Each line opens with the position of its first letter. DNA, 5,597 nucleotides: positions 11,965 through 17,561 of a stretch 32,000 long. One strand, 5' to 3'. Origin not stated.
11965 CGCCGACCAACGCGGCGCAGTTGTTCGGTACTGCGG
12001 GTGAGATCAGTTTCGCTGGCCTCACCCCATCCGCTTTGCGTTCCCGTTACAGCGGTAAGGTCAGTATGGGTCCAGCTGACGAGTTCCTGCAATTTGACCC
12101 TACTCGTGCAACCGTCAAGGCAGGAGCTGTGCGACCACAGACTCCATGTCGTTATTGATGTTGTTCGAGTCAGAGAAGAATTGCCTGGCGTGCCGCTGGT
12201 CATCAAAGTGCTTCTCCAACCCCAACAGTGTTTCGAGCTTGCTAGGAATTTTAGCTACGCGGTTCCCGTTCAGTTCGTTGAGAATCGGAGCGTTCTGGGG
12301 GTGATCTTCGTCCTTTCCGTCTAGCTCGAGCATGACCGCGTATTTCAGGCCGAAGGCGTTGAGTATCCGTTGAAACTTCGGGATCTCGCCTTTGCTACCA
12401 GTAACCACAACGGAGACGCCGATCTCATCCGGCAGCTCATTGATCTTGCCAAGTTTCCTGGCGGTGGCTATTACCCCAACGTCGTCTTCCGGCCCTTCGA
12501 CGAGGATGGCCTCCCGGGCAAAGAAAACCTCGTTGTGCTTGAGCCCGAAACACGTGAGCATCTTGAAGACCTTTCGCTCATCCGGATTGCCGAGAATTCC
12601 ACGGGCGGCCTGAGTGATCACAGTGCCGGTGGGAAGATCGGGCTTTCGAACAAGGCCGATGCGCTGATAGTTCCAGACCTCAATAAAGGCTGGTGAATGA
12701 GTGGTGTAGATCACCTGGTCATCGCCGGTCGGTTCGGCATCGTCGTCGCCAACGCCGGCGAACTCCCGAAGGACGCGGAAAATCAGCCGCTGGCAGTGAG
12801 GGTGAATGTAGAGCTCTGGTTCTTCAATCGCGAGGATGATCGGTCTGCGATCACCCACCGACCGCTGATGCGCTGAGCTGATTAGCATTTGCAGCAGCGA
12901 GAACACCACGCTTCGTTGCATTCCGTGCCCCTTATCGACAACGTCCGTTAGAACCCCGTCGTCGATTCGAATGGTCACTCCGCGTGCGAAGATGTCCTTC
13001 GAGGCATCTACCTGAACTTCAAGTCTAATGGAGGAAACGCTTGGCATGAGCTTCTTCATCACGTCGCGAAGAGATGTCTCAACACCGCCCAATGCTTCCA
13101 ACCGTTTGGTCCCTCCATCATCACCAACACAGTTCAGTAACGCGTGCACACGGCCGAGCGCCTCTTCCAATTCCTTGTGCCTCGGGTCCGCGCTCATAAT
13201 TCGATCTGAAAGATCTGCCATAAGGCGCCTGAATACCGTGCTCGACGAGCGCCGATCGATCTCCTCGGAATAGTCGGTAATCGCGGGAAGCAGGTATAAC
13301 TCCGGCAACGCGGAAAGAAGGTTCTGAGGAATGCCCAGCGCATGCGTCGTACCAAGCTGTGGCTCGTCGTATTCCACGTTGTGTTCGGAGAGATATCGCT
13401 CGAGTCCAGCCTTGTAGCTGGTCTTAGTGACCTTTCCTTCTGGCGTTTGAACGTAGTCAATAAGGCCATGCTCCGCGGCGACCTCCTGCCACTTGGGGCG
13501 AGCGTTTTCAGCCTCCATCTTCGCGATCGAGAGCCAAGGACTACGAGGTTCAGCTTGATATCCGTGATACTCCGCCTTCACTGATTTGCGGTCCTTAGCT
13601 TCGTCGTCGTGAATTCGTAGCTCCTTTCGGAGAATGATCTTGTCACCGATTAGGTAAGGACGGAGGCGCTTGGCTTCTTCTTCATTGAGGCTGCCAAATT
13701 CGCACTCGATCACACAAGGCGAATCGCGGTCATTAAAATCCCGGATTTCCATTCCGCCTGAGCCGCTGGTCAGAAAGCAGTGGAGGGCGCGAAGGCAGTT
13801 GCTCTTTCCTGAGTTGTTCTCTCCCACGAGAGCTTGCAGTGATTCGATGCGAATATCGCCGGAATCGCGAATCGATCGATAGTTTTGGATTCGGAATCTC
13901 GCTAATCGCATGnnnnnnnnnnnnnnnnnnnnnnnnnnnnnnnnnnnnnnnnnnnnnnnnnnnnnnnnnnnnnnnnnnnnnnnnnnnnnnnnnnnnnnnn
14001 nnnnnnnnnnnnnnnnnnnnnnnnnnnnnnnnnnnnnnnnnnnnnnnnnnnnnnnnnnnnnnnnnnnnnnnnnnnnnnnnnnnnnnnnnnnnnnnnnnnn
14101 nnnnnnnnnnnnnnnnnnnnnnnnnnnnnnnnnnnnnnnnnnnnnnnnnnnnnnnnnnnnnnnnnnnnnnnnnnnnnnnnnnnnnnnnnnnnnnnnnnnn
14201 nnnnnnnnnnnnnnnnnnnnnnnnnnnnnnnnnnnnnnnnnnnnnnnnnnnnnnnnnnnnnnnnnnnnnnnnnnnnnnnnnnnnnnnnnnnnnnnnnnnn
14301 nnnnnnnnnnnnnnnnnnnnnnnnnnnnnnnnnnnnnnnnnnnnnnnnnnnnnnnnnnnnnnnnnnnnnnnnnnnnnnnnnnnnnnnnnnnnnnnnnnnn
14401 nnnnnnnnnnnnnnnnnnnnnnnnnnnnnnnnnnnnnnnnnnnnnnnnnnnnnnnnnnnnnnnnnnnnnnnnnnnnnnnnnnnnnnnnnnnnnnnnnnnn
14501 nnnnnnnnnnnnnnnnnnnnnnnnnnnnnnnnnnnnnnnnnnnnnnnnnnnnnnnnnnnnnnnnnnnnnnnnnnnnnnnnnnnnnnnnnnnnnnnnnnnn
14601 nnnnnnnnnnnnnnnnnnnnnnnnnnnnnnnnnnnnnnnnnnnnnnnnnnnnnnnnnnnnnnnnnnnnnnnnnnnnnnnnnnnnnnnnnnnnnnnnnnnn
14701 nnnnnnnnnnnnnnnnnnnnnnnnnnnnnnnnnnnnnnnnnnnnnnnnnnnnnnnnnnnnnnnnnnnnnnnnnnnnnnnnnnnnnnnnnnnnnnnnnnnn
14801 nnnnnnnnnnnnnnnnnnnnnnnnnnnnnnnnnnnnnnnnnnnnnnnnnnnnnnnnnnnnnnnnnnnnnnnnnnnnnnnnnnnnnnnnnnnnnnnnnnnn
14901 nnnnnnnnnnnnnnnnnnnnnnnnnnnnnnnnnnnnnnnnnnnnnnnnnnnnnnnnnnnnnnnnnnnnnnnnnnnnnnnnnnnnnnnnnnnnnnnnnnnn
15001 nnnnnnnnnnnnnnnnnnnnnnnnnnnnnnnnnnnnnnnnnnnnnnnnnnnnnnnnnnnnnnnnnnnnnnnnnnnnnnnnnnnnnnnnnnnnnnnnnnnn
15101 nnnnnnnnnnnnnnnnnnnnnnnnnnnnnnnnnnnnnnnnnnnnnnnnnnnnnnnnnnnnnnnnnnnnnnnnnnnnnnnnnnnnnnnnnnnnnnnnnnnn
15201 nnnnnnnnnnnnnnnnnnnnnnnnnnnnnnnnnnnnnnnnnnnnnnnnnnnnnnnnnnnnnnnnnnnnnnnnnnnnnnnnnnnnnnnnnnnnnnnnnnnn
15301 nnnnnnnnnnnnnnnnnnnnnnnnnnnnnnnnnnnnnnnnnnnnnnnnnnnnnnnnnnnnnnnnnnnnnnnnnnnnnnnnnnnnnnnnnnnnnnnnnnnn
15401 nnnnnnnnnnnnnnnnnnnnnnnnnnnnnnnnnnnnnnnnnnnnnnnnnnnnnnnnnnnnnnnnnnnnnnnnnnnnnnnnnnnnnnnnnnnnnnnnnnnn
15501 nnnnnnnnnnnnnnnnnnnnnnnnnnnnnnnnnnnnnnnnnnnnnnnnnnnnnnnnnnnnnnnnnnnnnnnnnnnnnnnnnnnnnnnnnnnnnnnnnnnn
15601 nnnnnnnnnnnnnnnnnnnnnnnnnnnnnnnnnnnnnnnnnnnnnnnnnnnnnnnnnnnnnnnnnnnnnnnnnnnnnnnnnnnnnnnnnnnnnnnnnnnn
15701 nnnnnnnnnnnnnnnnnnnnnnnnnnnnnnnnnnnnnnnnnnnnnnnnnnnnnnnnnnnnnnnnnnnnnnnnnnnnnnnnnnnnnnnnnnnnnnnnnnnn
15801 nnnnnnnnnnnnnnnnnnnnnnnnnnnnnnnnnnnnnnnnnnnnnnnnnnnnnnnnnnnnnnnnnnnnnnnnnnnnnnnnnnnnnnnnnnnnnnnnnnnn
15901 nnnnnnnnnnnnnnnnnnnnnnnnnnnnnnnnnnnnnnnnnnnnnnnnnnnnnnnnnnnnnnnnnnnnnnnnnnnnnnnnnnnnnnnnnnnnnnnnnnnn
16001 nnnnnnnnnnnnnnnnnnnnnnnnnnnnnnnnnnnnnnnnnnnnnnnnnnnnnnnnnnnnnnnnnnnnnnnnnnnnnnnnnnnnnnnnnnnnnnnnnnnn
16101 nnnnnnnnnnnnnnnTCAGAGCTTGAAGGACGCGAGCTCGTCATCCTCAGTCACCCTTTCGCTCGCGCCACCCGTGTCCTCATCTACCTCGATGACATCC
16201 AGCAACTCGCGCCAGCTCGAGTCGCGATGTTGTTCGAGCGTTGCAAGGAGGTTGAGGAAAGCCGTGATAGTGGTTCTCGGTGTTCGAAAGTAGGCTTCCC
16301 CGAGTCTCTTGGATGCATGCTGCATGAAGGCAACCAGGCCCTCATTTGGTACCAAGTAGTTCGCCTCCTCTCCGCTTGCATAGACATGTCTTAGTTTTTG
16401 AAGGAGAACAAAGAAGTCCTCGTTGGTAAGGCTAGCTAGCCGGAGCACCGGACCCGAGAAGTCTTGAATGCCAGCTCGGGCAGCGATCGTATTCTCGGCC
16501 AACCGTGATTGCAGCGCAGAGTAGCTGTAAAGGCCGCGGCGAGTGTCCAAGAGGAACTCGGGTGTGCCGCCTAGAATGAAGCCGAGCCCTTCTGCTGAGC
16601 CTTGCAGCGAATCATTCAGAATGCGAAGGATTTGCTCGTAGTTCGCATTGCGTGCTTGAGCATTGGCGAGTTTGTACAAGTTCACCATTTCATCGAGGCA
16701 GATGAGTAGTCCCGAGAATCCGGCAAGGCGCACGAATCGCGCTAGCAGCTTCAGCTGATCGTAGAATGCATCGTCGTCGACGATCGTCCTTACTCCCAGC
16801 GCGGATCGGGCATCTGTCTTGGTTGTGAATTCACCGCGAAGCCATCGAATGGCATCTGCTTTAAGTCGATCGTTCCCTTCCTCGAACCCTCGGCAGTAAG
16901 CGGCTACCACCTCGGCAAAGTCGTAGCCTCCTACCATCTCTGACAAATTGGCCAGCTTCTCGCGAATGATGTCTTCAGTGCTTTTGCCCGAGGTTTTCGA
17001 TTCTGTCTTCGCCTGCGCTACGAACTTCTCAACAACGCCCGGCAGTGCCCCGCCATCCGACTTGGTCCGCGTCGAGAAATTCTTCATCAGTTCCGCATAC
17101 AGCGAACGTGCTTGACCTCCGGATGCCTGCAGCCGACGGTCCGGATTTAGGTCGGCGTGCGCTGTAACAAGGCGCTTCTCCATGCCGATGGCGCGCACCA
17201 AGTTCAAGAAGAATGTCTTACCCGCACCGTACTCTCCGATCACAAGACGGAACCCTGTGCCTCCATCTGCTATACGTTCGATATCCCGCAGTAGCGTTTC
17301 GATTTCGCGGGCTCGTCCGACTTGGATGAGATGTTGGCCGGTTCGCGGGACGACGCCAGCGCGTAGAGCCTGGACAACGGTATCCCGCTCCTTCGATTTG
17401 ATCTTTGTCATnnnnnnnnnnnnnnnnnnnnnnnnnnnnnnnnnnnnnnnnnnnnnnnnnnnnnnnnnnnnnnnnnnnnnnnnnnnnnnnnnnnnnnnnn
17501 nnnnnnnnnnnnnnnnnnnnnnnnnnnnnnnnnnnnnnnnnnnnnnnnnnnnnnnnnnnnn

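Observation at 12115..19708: Shango-like TerB / ATPase / helicase triad extended by a translationally coupled OLD-family nuclease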

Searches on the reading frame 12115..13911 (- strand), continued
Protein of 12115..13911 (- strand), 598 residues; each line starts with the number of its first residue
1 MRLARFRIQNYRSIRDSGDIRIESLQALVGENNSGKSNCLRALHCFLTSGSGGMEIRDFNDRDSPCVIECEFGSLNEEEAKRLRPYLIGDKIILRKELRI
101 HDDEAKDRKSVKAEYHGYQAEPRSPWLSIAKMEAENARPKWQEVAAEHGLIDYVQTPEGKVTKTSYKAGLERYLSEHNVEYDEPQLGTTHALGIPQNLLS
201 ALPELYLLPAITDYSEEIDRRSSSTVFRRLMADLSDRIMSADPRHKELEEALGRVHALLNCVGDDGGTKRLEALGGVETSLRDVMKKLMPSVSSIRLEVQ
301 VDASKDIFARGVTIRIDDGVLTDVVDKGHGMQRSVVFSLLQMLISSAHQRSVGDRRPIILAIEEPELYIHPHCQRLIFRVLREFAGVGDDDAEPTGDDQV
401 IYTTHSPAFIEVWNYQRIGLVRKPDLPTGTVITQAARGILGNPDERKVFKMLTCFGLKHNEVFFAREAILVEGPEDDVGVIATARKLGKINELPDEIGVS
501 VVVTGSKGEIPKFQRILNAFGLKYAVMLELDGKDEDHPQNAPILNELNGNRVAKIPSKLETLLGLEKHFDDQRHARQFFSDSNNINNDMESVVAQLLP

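Call 69: search_protein_families(library=pfam, proteins=[L035:31-1584:+, L035:1700-2902:+, L035:2899-5616:+, L035:5648-7114:+, L035:7154-7588:+, L035:8148-9020:+, L035:8866-10311:+, L035:10389-11549:+], max_evalue=0.001)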
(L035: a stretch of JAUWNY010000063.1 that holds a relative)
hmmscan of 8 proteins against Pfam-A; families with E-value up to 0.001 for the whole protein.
L035:31-1584:+ (517 aa): 1 family
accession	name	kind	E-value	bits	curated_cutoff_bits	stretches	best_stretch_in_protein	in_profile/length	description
PF18135.7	Type_ISP_C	-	1.8e-90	303.9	25.9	1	175-495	1-326/342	Type ISP C-terminal specificity domain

L035:1700-2902:+ (400 aa): 1 family
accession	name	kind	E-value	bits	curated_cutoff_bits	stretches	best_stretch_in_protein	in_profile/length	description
PF00149.33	Metallophos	-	2.3e-13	51.4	21.5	1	3-194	2-190/191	Calcineurin-like phosphoesterase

L035:2899-5616:+ (905 aa): 5 families
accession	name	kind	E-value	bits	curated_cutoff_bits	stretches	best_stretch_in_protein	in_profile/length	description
PF13476.12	AAA_23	-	1.5e-12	49.1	27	1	6-295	2-199/201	AAA domain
PF13175.12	AAA_15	-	1.3e-11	45.2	32.1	1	1-356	1-266/374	AAA ATPase domain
PF13555.12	AAA_29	-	7.7e-09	35.6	27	1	5-48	3-46/61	P-loop containing region of AAA domain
PF02463.25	SMC_N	-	2.9e-06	27.3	40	1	3-83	2-89/220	RecF/RecN/SMC N terminal domain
PF13514.12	AAA_27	-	1.1e-05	25.6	22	1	1-49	1-51/206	AAA domain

L035:5648-7114:+ (488 aa): 6 families
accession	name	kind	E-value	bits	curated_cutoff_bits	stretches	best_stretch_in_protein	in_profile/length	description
PF13175.12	AAA_15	-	2.6e-44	152.8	32.1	1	1-393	1-374/374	AAA ATPase domain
PF13304.12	AAA_21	-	1.4e-18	68.5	27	2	302-394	224-304/304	AAA domain, putative AbiEii toxin, Type IV TA system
PF11398.14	DUF2813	-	7.5e-10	39.2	21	1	1-52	1-52/372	Protein of unknown function (DUF2813)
PF13476.12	AAA_23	-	3.7e-06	28.2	27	1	5-280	1-200/201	AAA domain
PF02463.25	SMC_N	-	6.2e-06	26.2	40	1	3-131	2-135/220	RecF/RecN/SMC N terminal domain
PF20469.4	OLD-like_TOPRIM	-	9.1e-06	26.6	23.2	1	459-488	1-31/67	Overcoming lysogenization defect protein-like, TOPRIM domain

L035:7154-7588:+ (144 aa): 0 families

L035:8148-9020:+ (290 aa): 0 families

L035:8866-10311:+ (481 aa): 1 family
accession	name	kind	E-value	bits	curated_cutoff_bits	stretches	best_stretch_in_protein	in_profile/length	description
PF10923.14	BrxC_BrxD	-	7.2e-52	177.1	22.2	1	73-465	3-403/414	BREX system ATP-binding protein BrxC/D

L035:10389-11549:+ (386 aa): 4 families
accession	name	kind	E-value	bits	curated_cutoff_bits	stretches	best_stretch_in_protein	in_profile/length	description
PF10923.14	BrxC_BrxD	-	2.5e-18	66.7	22.2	1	10-115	5-116/414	BREX system ATP-binding protein BrxC/D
PF13191.12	AAA_16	-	8.5e-06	26.8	32.6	1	33-94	3-66/167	AAA ATPase domain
PF13401.12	AAA_22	-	0.00023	21.9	27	0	51-143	5-92/130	AAA domain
PF10236.15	DAP3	-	0.00023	20.9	23.1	1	39-83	11-55/311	Mitochondrial ribosomal death-associated protein 3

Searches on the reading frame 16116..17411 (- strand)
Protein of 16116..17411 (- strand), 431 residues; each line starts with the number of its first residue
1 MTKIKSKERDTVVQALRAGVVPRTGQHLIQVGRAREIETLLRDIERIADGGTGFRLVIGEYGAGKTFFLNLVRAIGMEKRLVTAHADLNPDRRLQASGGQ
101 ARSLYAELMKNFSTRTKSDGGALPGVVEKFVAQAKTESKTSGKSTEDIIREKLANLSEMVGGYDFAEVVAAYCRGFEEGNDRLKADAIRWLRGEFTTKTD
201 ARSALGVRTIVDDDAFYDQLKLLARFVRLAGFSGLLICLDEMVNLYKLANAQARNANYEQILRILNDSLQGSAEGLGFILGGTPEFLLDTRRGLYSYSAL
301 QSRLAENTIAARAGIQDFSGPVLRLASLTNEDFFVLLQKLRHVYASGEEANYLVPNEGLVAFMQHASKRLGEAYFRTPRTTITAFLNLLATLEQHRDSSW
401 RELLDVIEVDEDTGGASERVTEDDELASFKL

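Call 3: search_protein_families(library=pfam, proteins=[window:16116-17411:-], max_evalue=0.01)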
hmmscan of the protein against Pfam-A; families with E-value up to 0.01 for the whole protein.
window:16116-17411:- (431 aa): 3 families
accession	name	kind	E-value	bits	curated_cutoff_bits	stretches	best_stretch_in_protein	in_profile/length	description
PF10923.14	BrxC_BrxD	-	2e-151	505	22.2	1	4-405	1-411/414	BREX system ATP-binding protein BrxC/D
PF13191.12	AAA_16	-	4.7e-07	30.9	32.6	1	31-111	3-85/167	AAA ATPase domain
PF13401.12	AAA_22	-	5.3e-05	24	27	0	51-145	4-33/130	AAA domain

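Call 4: search_protein_families(library=padloc, proteins=[window:16116-17411:-], max_evalue=0.01)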
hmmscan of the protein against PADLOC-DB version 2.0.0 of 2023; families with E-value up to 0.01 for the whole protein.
window:16116-17411:- (431 aa): 2 families
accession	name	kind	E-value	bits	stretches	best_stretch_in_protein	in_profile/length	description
PDLC03959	SngB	-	5.3e-180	597.2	1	2-431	4-439/439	-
PDLC02494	BrxD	-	4.1e-44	149.4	1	1-402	1-408/440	BrxD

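Call 49: search_protein_families(library=ncbifam, proteins=[window:16116-17411:-], max_evalue=0.001)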
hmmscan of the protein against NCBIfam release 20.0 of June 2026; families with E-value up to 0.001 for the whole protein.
window:16116-17411:- (431 aa): 1 family
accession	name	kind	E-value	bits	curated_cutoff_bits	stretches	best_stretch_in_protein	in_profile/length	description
NF033438.1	BREX_BrxD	equivalog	1.6e-42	146.1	350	1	7-399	3-401/423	BREX system ATP-binding protein BrxD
